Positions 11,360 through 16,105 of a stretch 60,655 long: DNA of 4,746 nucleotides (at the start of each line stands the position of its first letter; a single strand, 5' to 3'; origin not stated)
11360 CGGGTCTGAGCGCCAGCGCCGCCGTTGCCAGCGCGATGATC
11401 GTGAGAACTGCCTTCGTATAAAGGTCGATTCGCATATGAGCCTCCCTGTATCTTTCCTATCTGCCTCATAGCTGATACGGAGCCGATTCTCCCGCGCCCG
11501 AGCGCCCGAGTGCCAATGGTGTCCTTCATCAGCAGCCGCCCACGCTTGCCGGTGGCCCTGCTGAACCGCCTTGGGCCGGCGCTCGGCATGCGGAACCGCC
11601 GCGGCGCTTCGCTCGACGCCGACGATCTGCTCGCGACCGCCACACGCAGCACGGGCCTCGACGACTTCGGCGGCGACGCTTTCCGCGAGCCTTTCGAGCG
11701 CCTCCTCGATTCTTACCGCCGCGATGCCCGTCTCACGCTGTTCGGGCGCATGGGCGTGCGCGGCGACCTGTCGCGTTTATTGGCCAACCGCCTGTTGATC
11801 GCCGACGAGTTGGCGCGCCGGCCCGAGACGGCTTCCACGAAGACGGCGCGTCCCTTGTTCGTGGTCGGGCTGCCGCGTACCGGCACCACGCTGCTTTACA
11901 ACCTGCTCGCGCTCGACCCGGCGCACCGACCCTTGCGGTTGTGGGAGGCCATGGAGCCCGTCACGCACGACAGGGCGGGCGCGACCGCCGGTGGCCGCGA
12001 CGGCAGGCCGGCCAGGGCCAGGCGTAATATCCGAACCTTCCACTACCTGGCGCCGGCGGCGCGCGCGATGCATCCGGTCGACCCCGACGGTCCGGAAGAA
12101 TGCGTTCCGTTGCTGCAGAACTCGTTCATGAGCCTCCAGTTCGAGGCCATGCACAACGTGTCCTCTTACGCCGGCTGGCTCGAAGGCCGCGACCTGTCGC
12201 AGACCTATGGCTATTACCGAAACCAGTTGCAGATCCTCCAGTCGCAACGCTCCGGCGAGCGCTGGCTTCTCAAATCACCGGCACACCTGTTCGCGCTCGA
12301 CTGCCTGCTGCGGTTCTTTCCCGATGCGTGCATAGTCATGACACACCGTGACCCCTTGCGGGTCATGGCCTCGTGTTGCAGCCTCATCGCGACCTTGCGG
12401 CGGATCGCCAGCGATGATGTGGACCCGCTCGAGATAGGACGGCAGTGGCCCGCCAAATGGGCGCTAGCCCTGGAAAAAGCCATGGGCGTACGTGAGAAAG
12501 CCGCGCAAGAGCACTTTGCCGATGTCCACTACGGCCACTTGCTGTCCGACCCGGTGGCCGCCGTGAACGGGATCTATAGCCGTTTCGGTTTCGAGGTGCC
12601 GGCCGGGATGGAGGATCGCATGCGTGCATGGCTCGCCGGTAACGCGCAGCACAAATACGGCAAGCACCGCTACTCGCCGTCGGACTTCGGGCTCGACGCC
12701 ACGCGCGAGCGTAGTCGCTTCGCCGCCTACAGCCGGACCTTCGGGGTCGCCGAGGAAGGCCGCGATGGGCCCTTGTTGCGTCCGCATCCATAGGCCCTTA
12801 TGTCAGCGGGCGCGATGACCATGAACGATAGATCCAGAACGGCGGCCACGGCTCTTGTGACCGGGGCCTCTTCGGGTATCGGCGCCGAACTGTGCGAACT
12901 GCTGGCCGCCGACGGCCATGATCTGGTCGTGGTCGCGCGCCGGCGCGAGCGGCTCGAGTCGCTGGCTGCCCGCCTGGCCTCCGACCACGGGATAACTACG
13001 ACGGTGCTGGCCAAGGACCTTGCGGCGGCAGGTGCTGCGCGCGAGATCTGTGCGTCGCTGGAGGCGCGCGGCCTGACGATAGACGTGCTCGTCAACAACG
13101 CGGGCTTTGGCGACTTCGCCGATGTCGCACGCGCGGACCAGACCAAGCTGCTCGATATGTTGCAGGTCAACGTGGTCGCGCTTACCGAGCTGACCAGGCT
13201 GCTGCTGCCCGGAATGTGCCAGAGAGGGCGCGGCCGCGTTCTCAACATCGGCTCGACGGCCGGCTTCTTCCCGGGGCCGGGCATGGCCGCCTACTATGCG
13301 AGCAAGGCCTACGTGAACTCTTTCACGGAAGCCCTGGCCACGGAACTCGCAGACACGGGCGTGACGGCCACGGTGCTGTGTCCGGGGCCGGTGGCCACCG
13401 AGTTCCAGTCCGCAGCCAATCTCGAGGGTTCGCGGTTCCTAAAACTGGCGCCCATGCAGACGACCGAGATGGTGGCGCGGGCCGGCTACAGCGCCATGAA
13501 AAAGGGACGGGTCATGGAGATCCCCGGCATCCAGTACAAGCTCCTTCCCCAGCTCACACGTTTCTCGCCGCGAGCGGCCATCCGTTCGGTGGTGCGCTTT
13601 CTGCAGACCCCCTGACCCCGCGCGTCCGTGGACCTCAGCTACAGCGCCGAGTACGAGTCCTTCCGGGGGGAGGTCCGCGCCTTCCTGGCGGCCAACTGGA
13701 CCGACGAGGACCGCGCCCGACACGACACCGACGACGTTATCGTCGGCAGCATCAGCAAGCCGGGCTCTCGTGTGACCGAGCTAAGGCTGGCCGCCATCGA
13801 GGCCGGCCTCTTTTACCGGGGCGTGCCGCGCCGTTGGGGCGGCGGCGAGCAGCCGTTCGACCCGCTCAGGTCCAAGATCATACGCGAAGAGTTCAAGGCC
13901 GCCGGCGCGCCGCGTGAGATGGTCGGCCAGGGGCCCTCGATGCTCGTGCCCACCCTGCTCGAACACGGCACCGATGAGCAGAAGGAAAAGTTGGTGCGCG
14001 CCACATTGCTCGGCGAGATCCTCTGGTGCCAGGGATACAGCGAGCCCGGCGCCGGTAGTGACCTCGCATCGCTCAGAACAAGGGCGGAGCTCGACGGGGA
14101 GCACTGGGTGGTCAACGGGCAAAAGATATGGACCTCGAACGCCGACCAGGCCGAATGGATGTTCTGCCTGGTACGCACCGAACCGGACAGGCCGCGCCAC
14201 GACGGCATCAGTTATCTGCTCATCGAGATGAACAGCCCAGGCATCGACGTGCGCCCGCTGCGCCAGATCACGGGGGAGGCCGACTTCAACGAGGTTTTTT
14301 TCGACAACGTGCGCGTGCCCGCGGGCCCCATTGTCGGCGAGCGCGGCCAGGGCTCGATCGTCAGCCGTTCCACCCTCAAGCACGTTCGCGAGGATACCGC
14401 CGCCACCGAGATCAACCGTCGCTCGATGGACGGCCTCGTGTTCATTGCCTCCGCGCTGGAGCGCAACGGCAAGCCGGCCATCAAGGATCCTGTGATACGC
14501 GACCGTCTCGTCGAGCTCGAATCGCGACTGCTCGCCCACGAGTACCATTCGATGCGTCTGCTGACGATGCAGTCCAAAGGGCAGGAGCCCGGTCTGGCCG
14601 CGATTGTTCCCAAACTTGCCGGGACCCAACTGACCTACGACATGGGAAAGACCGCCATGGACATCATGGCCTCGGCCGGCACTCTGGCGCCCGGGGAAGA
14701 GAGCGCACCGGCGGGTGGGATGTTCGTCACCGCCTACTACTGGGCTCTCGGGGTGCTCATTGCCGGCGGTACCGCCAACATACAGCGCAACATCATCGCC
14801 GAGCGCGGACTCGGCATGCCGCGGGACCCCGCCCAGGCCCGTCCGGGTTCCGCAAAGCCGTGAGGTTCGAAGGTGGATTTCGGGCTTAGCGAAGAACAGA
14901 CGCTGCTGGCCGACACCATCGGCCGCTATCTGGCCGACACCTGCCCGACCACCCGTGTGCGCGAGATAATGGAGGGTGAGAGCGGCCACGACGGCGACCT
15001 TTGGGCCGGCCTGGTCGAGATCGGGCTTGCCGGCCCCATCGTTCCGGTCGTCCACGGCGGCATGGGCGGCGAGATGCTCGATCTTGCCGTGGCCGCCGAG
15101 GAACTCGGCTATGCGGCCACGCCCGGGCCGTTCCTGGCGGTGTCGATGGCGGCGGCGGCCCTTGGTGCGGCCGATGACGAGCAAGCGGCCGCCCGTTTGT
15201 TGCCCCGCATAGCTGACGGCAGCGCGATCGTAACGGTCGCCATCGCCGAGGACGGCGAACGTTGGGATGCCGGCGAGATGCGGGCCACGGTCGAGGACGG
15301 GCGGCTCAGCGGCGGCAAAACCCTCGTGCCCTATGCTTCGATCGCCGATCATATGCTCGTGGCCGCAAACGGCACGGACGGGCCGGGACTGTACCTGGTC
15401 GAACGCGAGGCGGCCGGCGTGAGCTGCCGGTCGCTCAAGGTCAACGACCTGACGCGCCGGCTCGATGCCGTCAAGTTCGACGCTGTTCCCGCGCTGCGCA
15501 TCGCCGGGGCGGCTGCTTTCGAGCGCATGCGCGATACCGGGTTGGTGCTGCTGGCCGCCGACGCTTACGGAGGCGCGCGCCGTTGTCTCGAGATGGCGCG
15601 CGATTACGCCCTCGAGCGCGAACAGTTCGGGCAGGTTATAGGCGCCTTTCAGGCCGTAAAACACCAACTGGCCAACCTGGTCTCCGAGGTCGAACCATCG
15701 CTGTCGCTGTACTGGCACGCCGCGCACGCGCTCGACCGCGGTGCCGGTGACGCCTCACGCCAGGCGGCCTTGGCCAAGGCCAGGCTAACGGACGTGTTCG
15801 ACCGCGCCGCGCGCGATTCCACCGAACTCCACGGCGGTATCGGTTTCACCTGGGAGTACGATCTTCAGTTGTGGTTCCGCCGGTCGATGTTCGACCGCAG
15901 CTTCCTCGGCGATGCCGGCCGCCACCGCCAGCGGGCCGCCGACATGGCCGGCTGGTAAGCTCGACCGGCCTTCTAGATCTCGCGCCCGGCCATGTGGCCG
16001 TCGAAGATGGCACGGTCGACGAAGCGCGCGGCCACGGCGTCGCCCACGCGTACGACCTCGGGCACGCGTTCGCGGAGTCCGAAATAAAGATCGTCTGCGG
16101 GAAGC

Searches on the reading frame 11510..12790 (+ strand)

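Call 22: search_protein_families(library=pfam, proteins=[window:11510-12790:+], max_evalue=0.001)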
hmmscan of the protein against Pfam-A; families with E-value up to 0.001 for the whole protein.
window:11510-12790:+ (427 aa): 2 families
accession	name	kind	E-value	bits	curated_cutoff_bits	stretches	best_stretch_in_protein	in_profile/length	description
PF13469.12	Sulfotransfer_3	-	6.1e-45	154.6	27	1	115-363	1-214/216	Sulfotransferase family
PF17784.7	Sulfotransfer_4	-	0.00012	22.5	22.8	0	254-327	73-150/215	Sulfotransferase domain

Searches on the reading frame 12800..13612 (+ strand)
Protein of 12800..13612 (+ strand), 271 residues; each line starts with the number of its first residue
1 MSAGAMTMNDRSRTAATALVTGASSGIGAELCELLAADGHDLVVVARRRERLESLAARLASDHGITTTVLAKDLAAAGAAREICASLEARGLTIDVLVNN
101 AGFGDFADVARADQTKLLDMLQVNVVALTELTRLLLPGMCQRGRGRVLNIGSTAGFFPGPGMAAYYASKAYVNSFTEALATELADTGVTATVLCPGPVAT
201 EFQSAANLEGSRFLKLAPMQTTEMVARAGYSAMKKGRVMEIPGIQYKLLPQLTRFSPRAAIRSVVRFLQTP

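Call 22: search_protein_families(library=pfam, proteins=[window:12800-13612:+], max_evalue=0.001)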
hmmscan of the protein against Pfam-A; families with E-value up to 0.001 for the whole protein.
window:12800-13612:+ (271 aa): 7 families
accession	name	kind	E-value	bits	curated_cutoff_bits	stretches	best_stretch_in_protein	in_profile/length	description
PF00106.31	adh_short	-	1.1e-48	165.8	26.6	1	17-206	2-190/195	short chain dehydrogenase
PF13561.12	adh_short_C2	-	5.6e-31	108.4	27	1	22-207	1-185/236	Enoyl-(Acyl carrier protein) reductase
PF08659.16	KR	-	1.8e-14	54.5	22.6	1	16-198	1-178/180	KR domain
PF01370.27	Epimerase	-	5e-06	26.6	20.9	1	18-176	1-153/240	NAD dependent epimerase/dehydratase family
PF13439.12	Glyco_transf_4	-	0.00019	22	28.5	0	30-64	10-48/170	Glycosyltransferase Family 4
PF13460.12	NAD_binding_10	-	0.00019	21.8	27.2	1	22-198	1-146/184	NAD(P)H-binding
PF13579.12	Glyco_trans_4_4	-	0.00022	22.1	29.7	0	174-213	5-42/158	Glycosyl transferase 4-like domain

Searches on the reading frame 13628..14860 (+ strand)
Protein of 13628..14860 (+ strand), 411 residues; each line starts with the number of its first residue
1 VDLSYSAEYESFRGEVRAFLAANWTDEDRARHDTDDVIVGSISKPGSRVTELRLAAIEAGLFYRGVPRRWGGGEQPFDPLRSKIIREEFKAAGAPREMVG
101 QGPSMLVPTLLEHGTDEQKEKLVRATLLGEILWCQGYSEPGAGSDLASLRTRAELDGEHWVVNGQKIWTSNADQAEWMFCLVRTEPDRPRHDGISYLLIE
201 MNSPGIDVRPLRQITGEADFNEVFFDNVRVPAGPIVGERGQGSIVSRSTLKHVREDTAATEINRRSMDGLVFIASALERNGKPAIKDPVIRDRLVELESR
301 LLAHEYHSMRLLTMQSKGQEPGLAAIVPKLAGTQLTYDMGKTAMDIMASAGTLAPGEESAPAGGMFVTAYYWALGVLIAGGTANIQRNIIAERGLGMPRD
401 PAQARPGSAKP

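Call 22: search_protein_families(library=pfam, proteins=[window:13628-14860:+], max_evalue=0.001)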
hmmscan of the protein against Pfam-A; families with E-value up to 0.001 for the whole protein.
window:13628-14860:+ (411 aa): 3 families
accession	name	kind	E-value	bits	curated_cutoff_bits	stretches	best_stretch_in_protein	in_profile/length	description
PF02770.24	Acyl-CoA_dh_M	-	2e-22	79.6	33.3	1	134-228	1-97/97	Acyl-CoA dehydrogenase, middle domain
PF00441.29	Acyl-CoA_dh_1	-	6.2e-16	59.3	22.4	1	240-394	1-149/150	Acyl-CoA dehydrogenase, C-terminal domain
PF02771.21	Acyl-CoA_dh_N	-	1.2e-08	35.8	22.9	1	7-129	2-112/113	Acyl-CoA dehydrogenase, N-terminal domain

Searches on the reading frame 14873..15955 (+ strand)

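Call 22: search_protein_families(library=pfam, proteins=[window:14873-15955:+], max_evalue=0.001)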
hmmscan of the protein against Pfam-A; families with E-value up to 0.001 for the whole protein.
window:14873-15955:+ (361 aa): 3 families
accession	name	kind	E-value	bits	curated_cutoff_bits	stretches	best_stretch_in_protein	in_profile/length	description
PF00441.29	Acyl-CoA_dh_1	-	1.1e-27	97.5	22.4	1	225-356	16-146/150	Acyl-CoA dehydrogenase, C-terminal domain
PF02771.21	Acyl-CoA_dh_N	-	4.4e-14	53.3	22.9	1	6-116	1-112/113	Acyl-CoA dehydrogenase, N-terminal domain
PF02770.24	Acyl-CoA_dh_M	-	0.00012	22.6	33.3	1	122-189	2-79/97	Acyl-CoA dehydrogenase, middle domain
